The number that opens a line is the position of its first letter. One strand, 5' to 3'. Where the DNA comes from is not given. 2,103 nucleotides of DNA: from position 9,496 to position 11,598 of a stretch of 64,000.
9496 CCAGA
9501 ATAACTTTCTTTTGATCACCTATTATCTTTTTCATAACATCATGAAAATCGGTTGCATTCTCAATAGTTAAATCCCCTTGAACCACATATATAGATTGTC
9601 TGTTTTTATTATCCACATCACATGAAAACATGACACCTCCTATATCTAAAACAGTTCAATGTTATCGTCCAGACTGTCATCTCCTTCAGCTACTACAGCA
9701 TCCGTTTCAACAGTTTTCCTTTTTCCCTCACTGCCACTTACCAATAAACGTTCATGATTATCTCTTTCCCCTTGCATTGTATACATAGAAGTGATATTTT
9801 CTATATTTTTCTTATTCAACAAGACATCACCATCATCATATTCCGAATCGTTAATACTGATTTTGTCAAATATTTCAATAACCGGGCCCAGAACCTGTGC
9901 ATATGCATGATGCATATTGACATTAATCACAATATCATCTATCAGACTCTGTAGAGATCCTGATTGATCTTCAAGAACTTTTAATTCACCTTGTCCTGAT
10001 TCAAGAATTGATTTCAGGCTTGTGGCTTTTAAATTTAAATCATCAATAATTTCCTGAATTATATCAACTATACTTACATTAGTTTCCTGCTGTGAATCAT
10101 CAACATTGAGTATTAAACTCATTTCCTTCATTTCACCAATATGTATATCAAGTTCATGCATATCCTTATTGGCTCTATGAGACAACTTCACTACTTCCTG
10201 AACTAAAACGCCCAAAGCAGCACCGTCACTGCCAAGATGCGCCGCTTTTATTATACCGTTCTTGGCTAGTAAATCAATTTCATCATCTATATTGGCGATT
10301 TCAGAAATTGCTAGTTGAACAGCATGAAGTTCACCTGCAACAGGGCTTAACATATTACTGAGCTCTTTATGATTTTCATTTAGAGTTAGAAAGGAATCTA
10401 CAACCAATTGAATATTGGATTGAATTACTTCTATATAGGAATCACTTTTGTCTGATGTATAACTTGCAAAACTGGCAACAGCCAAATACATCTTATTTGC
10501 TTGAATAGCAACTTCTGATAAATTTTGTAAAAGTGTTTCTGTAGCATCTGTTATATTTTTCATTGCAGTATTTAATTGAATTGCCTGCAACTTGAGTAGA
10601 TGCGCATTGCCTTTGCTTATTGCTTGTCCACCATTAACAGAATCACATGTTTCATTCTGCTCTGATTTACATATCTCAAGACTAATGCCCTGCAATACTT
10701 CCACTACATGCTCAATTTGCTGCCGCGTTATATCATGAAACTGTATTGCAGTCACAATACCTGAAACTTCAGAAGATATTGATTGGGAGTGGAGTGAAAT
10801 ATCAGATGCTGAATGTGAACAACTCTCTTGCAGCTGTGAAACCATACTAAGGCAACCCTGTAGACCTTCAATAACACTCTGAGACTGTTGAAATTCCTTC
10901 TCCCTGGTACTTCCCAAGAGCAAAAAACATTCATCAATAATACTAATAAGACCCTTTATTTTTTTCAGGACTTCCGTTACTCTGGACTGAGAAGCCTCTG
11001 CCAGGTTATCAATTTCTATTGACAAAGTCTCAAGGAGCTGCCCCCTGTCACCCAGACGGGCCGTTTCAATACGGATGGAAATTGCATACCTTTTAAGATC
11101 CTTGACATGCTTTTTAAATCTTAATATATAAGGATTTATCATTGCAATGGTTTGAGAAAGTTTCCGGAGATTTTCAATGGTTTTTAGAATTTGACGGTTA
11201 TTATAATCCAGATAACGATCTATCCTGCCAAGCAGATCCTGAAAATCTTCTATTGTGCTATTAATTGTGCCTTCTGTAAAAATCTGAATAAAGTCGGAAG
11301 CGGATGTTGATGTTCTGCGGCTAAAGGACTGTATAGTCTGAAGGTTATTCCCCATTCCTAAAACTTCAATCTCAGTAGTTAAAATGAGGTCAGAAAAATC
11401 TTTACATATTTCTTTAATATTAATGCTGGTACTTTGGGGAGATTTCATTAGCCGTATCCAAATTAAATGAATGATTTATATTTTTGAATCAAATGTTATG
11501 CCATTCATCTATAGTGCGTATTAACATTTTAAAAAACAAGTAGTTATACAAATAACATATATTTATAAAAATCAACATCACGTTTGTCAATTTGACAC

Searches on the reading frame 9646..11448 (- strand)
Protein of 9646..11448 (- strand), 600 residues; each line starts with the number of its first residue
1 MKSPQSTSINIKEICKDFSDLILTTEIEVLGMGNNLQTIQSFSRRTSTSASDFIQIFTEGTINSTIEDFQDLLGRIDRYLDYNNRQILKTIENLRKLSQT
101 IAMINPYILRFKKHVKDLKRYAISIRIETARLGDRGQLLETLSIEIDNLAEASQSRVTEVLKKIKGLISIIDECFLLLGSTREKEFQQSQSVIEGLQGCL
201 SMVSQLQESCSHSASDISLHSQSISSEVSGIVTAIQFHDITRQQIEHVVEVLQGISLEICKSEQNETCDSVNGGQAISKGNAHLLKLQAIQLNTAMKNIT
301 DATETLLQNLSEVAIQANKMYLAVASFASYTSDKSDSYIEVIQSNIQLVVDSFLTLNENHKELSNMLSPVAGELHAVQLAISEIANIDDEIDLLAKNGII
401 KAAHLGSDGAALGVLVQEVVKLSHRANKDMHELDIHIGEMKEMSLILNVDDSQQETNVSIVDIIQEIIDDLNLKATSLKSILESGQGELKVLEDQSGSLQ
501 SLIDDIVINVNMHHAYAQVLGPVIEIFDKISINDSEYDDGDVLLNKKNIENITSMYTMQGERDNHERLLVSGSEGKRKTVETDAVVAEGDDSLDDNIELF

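Call 11: search_protein_families(library=pfam, proteins=[window:9646-11448:-], max_evalue=0.001)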
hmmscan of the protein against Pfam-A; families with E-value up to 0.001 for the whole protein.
window:9646-11448:- (600 aa): 1 family
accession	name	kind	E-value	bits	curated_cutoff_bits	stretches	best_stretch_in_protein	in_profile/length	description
PF00015.26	MCPsignal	-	4.2e-09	36.9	34.6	1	121-236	52-166/172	Methyl-accepting chemotaxis protein (MCP) signalling domain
